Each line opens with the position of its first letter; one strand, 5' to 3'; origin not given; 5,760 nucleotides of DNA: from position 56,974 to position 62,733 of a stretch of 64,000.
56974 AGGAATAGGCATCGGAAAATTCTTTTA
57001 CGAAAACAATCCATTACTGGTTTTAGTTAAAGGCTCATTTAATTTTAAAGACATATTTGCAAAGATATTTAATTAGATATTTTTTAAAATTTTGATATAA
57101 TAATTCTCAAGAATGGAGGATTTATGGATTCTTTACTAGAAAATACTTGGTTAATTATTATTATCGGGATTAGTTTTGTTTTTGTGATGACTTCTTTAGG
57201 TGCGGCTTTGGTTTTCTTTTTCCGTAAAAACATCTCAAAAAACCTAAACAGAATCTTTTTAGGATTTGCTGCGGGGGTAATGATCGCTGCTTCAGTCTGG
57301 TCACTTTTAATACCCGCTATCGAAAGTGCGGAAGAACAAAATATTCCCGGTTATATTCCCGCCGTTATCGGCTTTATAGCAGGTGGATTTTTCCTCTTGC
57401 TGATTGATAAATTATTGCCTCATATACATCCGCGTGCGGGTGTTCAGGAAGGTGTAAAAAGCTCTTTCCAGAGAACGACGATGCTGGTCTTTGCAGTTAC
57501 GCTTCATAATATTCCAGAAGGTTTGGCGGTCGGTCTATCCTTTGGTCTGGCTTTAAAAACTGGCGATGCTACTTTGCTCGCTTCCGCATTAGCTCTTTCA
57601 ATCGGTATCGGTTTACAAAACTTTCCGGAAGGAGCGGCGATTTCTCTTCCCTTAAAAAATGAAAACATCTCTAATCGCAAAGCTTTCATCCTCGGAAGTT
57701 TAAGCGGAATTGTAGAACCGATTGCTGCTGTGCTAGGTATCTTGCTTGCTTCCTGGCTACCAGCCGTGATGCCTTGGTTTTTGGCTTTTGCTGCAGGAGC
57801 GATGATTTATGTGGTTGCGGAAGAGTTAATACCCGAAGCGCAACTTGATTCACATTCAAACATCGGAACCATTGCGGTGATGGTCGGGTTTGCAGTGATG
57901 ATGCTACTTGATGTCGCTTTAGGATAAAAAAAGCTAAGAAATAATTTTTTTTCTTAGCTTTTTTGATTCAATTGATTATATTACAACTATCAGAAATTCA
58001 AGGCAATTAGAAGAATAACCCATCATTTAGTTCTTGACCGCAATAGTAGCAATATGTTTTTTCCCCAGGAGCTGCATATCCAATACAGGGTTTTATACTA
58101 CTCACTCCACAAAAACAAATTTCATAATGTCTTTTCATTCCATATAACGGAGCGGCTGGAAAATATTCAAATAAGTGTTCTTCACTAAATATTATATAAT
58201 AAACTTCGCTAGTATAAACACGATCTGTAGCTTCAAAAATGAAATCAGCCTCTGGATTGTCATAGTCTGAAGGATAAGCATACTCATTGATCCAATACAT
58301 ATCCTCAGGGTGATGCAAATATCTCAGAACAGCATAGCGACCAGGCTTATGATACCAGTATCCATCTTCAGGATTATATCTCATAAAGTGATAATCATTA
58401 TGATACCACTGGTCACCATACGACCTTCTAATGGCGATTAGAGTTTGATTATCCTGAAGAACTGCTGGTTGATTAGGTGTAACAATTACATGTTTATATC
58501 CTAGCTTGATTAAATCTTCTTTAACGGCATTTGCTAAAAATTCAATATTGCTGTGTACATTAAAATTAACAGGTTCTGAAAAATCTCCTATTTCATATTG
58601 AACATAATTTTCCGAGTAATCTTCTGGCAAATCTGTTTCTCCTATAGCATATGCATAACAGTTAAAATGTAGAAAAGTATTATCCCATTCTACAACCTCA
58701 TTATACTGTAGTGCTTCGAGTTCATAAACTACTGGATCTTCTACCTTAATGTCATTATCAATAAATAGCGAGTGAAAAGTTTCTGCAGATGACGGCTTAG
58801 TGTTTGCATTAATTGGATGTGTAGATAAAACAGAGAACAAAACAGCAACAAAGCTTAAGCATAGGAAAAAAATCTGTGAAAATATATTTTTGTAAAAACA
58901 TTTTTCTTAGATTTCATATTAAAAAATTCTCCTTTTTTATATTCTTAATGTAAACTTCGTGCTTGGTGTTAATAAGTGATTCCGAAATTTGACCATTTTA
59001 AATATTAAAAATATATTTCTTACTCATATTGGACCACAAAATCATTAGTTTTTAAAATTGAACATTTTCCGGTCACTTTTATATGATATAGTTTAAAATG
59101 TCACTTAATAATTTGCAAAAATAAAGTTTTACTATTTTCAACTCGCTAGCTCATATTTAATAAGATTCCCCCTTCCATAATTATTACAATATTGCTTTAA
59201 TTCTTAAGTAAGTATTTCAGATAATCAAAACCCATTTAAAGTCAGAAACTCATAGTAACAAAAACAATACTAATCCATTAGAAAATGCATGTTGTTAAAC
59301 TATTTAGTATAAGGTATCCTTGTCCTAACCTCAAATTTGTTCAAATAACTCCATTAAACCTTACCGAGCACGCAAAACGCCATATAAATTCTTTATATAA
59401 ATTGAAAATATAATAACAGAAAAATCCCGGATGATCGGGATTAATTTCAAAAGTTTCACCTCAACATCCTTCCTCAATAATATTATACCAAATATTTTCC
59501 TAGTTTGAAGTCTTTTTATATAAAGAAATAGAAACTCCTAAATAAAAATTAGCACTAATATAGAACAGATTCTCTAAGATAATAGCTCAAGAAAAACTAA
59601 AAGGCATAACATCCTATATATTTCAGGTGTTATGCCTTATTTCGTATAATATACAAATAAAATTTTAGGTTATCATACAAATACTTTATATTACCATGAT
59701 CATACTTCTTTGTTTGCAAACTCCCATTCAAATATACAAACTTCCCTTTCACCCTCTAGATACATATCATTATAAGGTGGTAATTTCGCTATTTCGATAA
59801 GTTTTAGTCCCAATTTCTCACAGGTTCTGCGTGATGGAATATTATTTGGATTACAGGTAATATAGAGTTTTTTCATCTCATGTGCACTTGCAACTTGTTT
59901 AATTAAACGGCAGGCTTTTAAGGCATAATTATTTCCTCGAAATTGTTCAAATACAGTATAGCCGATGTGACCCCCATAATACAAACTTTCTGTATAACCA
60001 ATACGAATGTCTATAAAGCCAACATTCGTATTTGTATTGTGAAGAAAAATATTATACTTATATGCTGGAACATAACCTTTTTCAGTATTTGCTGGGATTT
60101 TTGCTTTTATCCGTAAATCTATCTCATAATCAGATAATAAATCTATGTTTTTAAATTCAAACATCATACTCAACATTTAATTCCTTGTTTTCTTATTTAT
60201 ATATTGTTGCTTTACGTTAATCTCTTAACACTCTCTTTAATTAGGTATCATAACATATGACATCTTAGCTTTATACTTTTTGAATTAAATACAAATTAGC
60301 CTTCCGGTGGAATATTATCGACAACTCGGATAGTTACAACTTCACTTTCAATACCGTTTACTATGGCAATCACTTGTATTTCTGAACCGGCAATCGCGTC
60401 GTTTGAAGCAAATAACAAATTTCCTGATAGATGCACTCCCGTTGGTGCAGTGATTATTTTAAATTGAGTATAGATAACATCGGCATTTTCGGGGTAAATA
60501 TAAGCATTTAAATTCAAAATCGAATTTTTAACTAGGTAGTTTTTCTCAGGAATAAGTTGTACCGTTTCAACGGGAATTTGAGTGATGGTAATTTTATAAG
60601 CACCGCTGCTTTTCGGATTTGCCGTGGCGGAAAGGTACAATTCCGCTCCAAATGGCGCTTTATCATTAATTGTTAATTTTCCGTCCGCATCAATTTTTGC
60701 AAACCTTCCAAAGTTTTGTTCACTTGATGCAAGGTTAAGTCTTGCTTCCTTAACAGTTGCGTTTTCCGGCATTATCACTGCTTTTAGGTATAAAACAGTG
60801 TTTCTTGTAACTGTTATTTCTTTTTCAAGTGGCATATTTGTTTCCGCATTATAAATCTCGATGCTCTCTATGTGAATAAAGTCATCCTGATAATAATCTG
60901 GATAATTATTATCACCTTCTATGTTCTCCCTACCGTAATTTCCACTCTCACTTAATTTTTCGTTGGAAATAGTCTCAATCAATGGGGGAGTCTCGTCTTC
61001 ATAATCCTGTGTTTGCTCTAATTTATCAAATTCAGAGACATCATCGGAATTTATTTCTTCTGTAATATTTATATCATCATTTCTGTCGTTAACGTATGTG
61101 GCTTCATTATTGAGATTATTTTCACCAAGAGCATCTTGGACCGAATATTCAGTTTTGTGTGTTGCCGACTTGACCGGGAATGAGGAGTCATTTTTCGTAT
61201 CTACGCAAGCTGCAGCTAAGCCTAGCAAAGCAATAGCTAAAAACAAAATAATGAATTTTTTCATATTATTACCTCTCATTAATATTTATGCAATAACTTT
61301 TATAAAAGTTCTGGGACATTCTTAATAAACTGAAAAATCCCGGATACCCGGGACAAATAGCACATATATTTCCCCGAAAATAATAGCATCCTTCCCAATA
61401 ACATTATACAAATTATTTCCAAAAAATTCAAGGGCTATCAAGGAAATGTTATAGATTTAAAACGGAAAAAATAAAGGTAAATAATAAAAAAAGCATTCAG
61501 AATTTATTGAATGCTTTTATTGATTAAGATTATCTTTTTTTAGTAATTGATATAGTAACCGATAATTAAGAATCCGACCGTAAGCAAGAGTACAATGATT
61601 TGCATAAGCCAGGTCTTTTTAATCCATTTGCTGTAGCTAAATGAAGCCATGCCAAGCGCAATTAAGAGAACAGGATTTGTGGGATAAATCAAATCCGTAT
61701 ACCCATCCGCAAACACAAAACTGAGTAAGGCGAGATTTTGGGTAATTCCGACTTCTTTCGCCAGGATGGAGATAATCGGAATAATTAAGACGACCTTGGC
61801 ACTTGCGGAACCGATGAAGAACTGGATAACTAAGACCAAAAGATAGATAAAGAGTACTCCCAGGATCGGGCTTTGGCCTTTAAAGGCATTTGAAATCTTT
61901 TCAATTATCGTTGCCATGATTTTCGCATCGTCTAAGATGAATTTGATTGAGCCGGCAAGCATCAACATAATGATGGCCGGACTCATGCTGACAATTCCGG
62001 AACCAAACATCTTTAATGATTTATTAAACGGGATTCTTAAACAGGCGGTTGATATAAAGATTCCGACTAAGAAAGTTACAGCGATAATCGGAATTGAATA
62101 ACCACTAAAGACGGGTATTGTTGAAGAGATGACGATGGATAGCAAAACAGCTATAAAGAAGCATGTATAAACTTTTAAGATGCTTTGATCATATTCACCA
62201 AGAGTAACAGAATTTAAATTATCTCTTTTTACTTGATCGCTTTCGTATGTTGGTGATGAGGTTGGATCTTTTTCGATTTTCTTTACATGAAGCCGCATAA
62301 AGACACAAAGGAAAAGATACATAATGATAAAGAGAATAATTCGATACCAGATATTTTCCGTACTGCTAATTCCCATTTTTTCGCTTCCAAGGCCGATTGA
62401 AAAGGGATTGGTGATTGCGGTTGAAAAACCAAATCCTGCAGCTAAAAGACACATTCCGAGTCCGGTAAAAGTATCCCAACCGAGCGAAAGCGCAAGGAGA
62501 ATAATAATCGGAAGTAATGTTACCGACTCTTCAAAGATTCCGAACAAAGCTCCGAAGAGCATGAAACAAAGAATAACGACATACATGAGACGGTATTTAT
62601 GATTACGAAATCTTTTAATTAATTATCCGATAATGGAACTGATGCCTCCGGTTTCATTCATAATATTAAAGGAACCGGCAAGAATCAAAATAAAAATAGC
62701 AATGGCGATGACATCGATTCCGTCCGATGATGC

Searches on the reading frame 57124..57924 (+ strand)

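Call 81: search_protein_families(library=pfam, proteins=[window:57124-57924:+], max_evalue=0.001)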
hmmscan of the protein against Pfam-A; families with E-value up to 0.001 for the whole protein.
window:57124-57924:+ (267 aa): 1 family
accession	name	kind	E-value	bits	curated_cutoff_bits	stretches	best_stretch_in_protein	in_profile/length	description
PF02535.28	Zip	-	1.4e-33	116.9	35.1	2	112-262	172-322/323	ZIP Zinc transporter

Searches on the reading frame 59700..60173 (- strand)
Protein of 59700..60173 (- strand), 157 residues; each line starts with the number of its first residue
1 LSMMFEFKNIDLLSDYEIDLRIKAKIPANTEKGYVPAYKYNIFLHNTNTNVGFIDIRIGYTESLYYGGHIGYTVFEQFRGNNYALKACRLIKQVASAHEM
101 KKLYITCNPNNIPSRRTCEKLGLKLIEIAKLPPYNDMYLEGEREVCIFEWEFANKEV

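Call 81: search_protein_families(library=pfam, proteins=[window:59700-60173:-], max_evalue=0.001)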
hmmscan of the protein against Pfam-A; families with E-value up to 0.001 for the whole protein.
window:59700-60173:- (157 aa): 2 families
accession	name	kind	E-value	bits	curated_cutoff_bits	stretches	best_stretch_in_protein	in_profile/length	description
PF13302.13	Acetyltransf_3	-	1e-11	46.1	25.4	1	30-124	50-138/138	Acetyltransferase (GNAT) domain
PF00583.31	Acetyltransf_1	-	3.2e-06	27.8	20.7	1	45-122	39-115/116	Acetyltransferase (GNAT) family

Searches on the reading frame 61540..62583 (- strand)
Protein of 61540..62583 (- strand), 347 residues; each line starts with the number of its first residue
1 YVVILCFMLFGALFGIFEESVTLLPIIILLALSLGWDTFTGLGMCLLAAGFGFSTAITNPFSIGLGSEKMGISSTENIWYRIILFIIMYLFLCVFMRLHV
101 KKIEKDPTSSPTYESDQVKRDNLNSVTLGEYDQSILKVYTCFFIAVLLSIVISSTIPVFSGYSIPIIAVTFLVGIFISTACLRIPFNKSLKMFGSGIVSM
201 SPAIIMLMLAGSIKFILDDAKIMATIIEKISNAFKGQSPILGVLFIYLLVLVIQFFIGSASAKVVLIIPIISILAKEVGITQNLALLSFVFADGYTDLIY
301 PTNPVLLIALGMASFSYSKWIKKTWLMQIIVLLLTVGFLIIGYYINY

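Call 81: search_protein_families(library=pfam, proteins=[window:61540-62583:-], max_evalue=0.001)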
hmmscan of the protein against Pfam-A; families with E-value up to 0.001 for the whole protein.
window:61540-62583:- (347 aa): 2 families
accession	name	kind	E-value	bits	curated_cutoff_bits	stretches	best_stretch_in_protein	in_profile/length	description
PF03606.21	DcuC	-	1.4e-46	159.4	23.1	1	2-343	119-460/461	C4-dicarboxylate anaerobic carrier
PF03553.21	Na_H_antiporter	-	2.6e-10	40.5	23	1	70-343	33-298/303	Na+/H+ antiporter family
